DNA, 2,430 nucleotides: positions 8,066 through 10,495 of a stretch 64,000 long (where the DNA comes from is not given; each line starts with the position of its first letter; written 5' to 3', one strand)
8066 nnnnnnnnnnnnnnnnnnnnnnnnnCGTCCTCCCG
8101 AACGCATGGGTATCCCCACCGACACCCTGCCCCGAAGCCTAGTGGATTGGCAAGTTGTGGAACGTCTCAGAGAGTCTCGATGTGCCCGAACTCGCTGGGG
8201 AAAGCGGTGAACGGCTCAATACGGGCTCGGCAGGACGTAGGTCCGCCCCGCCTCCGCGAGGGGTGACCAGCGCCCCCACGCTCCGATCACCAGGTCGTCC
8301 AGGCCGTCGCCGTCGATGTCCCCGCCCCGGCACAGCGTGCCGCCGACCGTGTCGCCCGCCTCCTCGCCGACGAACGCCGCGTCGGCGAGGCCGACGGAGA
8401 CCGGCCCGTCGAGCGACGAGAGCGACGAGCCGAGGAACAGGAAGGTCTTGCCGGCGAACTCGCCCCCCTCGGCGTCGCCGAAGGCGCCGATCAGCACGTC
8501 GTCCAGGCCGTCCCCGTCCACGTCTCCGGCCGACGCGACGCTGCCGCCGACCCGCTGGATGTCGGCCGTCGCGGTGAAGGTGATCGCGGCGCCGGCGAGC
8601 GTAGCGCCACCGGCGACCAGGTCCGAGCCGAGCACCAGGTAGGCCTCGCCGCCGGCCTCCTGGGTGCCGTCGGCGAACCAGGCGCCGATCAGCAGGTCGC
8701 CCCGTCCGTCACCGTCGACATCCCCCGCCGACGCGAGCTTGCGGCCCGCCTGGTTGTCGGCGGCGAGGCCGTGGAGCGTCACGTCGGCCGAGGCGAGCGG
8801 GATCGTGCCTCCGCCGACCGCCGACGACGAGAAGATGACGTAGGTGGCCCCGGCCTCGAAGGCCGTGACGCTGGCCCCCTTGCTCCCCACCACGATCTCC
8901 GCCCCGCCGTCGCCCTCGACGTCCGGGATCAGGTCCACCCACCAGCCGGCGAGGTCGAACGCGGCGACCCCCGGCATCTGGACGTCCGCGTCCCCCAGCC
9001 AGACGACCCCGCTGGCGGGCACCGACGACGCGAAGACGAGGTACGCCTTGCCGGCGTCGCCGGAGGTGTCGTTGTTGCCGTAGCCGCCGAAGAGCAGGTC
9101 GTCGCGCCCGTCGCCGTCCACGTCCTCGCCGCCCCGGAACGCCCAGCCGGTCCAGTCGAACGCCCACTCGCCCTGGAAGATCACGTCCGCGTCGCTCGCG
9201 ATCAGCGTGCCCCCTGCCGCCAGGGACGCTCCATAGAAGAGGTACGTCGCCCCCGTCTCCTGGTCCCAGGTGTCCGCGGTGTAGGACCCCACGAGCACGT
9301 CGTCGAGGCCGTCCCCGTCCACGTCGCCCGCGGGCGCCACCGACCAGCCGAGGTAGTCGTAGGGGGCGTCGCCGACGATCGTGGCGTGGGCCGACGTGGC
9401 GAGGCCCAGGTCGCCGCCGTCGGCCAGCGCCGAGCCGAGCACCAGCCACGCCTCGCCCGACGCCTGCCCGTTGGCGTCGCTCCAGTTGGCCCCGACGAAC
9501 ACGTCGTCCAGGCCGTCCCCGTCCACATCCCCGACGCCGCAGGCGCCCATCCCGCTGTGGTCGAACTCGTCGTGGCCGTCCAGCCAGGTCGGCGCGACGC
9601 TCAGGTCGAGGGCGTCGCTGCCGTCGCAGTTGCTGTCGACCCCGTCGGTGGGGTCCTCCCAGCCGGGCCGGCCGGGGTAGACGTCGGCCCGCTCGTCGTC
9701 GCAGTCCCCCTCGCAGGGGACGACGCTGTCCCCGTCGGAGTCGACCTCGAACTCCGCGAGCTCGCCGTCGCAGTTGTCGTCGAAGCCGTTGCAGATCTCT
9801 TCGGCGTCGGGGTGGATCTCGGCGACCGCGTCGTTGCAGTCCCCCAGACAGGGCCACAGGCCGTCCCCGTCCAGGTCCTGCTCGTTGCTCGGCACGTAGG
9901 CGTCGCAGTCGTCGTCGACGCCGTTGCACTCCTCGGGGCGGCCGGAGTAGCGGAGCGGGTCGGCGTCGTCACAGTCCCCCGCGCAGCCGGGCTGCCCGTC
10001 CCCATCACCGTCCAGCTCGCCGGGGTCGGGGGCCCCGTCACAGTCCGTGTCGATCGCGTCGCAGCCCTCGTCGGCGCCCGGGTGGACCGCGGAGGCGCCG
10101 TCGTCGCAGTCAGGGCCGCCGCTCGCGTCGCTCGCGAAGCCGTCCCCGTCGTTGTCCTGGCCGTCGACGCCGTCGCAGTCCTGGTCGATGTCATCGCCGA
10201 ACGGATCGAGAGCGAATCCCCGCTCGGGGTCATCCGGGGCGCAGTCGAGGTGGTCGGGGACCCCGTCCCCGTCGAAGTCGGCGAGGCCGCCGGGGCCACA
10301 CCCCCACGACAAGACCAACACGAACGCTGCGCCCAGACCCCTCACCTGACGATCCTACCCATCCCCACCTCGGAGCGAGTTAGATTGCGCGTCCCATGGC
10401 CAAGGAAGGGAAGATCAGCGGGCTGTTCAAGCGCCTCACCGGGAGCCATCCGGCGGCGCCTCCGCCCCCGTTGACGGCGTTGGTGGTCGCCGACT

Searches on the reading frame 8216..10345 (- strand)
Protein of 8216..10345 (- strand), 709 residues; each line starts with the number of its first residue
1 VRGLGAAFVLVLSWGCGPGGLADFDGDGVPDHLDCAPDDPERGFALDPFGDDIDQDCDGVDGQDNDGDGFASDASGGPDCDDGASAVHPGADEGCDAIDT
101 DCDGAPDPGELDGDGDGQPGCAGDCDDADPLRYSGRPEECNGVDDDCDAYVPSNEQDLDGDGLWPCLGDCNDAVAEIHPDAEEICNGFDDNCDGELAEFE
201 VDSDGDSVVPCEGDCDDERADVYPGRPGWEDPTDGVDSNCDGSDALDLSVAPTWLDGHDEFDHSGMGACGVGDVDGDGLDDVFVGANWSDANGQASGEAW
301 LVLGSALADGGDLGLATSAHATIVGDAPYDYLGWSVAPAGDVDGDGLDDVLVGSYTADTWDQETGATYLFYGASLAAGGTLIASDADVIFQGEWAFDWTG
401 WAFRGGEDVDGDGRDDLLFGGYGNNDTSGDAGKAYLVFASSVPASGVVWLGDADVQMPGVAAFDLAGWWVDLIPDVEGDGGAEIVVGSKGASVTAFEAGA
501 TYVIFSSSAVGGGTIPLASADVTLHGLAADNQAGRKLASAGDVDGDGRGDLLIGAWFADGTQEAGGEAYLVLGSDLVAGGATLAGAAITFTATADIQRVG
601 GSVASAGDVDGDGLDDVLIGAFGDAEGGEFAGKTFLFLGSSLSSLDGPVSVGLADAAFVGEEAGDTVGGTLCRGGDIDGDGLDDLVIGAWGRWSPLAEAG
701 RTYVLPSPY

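Call 4: search_protein_families(library=pfam, proteins=[window:8216-10345:-], max_evalue=0.01)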
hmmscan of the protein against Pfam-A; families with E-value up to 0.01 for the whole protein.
window:8216-10345:- (709 aa): 3 families
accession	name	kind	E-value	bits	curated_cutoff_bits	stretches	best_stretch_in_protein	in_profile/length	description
PF11617.13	Cu-binding_MopE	-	4.3e-27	94.5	27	4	169-196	1-28/30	Putative metal-binding motif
PF01839.29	FG-GAP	-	1.8e-26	91.9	22.1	6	333-370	2-37/37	FG-GAP repeat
PF14312.12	FG-GAP_2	-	4e-05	24.2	23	0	327-370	13-49/49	FG-GAP repeat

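Call 5: search_protein_families(library=ncbifam, proteins=[window:8216-10345:-], max_evalue=0.01)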
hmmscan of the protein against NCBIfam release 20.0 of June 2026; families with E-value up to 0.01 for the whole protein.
window:8216-10345:- (709 aa): 0 families
